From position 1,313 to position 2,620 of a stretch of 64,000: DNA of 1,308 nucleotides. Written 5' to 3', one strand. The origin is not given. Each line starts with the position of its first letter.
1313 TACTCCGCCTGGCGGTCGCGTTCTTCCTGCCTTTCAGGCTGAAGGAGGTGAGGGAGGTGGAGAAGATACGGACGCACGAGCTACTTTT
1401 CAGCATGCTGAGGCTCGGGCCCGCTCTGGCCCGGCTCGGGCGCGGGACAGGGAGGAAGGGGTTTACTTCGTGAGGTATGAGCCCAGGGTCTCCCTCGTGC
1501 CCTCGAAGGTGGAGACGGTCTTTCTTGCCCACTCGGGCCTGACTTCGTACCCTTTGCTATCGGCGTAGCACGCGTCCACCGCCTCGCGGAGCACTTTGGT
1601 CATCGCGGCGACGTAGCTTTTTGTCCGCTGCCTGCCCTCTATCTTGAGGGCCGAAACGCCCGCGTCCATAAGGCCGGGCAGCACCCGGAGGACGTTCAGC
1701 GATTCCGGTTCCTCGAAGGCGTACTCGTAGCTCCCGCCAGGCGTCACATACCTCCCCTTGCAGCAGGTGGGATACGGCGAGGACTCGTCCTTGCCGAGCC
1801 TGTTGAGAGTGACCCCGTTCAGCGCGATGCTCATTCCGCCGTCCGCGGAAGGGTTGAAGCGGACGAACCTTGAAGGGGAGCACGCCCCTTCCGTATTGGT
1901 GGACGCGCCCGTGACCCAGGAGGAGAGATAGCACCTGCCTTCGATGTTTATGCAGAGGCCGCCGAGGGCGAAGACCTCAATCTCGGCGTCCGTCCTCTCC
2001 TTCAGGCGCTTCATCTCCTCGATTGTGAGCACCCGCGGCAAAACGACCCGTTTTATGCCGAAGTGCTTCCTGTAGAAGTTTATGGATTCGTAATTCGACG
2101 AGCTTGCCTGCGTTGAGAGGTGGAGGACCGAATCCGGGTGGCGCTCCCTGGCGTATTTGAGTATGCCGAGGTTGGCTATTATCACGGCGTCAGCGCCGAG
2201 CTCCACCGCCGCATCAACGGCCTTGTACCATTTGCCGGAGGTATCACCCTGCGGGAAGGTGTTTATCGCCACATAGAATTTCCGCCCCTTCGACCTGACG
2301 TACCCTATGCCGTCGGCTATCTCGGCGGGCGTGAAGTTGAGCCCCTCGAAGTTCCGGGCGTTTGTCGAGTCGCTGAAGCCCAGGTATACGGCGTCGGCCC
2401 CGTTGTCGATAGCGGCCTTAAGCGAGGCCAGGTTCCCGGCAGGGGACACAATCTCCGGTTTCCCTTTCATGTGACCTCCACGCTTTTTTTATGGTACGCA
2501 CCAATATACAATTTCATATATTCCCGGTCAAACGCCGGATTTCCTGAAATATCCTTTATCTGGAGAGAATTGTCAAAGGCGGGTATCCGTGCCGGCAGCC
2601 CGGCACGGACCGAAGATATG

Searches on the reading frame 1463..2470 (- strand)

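Call 56: search_protein_families(library=pfam, proteins=[window:1463-2470:-], max_evalue=0.00001)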
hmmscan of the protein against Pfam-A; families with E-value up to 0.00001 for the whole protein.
window:1463-2470:- (335 aa): 1 family
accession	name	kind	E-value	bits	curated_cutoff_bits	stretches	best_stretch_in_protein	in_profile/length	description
PF01136.24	Peptidase_U32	-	9.1e-63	212.1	22.4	1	80-325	3-221/233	Peptidase family U32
